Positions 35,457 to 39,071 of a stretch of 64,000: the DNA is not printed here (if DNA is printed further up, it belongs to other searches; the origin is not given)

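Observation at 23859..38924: Cluster of three paralogous secreted TPR proteins combining LamG and galactose-binding-like lectin domains, including a 3065-aa giant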

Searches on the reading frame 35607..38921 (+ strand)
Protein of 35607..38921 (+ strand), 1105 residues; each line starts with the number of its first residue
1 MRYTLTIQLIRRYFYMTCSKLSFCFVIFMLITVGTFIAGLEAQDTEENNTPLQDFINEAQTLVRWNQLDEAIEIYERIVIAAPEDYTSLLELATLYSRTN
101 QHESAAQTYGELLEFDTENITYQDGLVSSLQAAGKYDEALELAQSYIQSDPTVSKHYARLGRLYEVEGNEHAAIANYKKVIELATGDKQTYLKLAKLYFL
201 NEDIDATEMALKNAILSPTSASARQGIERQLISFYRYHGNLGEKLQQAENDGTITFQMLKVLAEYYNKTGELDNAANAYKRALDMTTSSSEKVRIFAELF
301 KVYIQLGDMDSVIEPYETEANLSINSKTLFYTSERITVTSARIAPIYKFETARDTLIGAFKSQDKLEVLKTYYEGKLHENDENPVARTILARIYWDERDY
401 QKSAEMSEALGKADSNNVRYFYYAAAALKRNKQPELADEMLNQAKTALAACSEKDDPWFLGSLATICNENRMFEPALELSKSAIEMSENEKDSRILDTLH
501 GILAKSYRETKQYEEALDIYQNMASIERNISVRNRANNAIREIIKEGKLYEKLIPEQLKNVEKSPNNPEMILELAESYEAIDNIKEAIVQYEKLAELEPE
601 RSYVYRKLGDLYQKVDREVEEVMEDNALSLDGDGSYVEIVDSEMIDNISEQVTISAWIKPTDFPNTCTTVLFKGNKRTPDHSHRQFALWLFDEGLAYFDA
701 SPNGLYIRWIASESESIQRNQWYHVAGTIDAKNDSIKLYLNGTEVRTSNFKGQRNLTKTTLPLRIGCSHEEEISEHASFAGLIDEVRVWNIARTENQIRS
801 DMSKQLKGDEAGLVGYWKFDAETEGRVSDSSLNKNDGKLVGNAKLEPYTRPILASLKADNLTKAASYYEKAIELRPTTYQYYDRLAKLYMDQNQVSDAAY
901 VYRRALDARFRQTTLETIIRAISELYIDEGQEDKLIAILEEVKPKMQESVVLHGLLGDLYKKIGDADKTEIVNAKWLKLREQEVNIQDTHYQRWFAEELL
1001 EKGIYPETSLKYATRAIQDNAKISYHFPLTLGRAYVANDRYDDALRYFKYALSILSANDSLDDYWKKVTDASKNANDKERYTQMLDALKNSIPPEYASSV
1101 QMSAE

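Call 6: search_protein_families(library=pfam, proteins=[window:35607-38921:+], max_evalue=0.01)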
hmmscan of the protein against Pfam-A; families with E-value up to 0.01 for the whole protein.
window:35607-38921:+ (1105 aa): 34 families (the best 25 are shown)
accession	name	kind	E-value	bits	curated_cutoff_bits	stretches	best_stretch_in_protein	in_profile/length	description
PF14559.12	TPR_19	-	6e-29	100.6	25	2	67-123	6-62/68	Tetratricopeptide repeat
PF13385.13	Laminin_G_3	-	3.6e-28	99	27.6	1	631-798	1-150/151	Concanavalin A-like lectin/glucanases superfamily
PF13428.12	TPR_14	-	6.8e-22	76.2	23.5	0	568-611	1-44/44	Tetratricopeptide repeat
PF13432.12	TPR_16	-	3.6e-19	69.3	32.7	1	58-113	3-58/65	Tetratricopeptide repeat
PF07719.23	TPR_2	-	1.8e-18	65.5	27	0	1030-1054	6-30/34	Tetratricopeptide repeat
PF13424.12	TPR_12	-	2.1e-17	63.5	30.1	1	461-521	7-69/77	Tetratricopeptide repeat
PF13181.12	TPR_8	-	3.5e-17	61.5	25.7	0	157-184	4-31/34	Tetratricopeptide repeat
PF13176.12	TPR_7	-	9.3e-15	53.8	27.9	0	501-528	3-30/36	Tetratricopeptide repeat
PF00515.34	TPR_1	-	2.2e-14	53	27.8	0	1031-1054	7-30/34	Tetratricopeptide repeat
PF13431.12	TPR_17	-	1.5e-13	50.3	24.4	0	867-898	1-32/34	Tetratricopeptide repeat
PF12895.13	ANAPC3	-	1.3e-09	38.6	27.2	1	66-142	3-78/82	Anaphase-promoting complex, cyclosome, subunit 3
PF13174.12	TPR_6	-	1.2e-08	35.5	26.3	0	503-522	6-25/33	Tetratricopeptide repeat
PF25058.1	ARM_TT21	-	1.3e-08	35.4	27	1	878-960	56-138/155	Tetratricopeptide repeat protein 21 ARM repeat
PF23300.3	HEAT_Nup120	-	1.5e-08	35.2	29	1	419-523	47-151/170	Nucleoporin Nup120, HEAT repeats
PF13414.12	TPR_11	-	2.5e-08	33.9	26.8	1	583-614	9-40/42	TPR repeat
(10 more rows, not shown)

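Call 39: search_protein_families(library=ncbifam, proteins=[window:35607-38921:+], max_evalue=1)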
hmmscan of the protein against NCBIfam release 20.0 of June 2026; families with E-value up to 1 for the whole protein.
window:35607-38921:+ (1105 aa): 26 families (the best 25 are shown)
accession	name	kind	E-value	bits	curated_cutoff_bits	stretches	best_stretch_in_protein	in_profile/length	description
TIGR02917.1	PEP_TPR_lipo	equivalog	5.2e-35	120.6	312.2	5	59-215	506-662/899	XrtA/PEP-CTERM system TPR-repeat protein PrsT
NF040959.1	MamA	equivalog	3.7e-30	104.9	200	5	62-195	47-180/204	magnetosome protein MamA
TIGR02552.1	LcrH_SycD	equivalog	3.4e-17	62.4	104.8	2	132-217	30-115/136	SycD/LcrH family type III secretion system chaperone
TIGR03939.1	PGA_TPR_OMP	equivalog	8.5e-13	47.4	366.65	2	43-218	47-215/800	poly-beta-1,6 N-acetyl-D-glucosamine export porin PgaA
NF052521.1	TafC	equivalog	3.4e-12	46.2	410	1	596-805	168-363/373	TafC family fimbrial protein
NF052415.1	T3SS_chap_SctY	equivalog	2.8e-11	43.9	70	1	84-175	4-98/106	type III secretion apparatus assembly chaperone SctY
TIGR02521.1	type_IV_pilW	equivalog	5e-11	42.6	154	3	856-907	42-93/234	type IV pilus biogenesis/stability protein PilW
NF008757.0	PRK11788.1-5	equivalog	7.6e-11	41.8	363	4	68-183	123-243/388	lipopolysaccharide assembly protein LapB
NF033762.1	social_mot_Tgl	equivalog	1.1e-07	31.5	225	2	853-908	74-129/252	social motility TPR repeat lipoprotein Tgl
NF033920.0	C39_PA2778_fam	equivalog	1.3e-07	31.3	150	3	52-147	156-251/255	PA2778 family cysteine peptidase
TIGR00756.2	PPR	repeat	1.8e-07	30.8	20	0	502-523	5-26/35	pentatricopeptide repeat protein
TIGR00540.1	TPR_hemY_coli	hypoth_equivalog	3.8e-07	29.2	142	3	383-521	260-383/385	heme biosynthesis-associated TPR protein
TIGR02795.1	tol_pal_ybgF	equivalog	6.3e-07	30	90.1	1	558-597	66-105/119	tol-pal system protein YbgF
NF007468.0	PRK10049.1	equivalog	7.7e-07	27.7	1043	1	64-195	78-209/817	poly-beta-1,6 N-acetyl-D-glucosamine export porin PgaA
NF052400.1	M48_BAM_BepA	equivalog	4.1e-06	25.8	570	3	847-980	310-439/483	beta-barrel assembly-enhancing protease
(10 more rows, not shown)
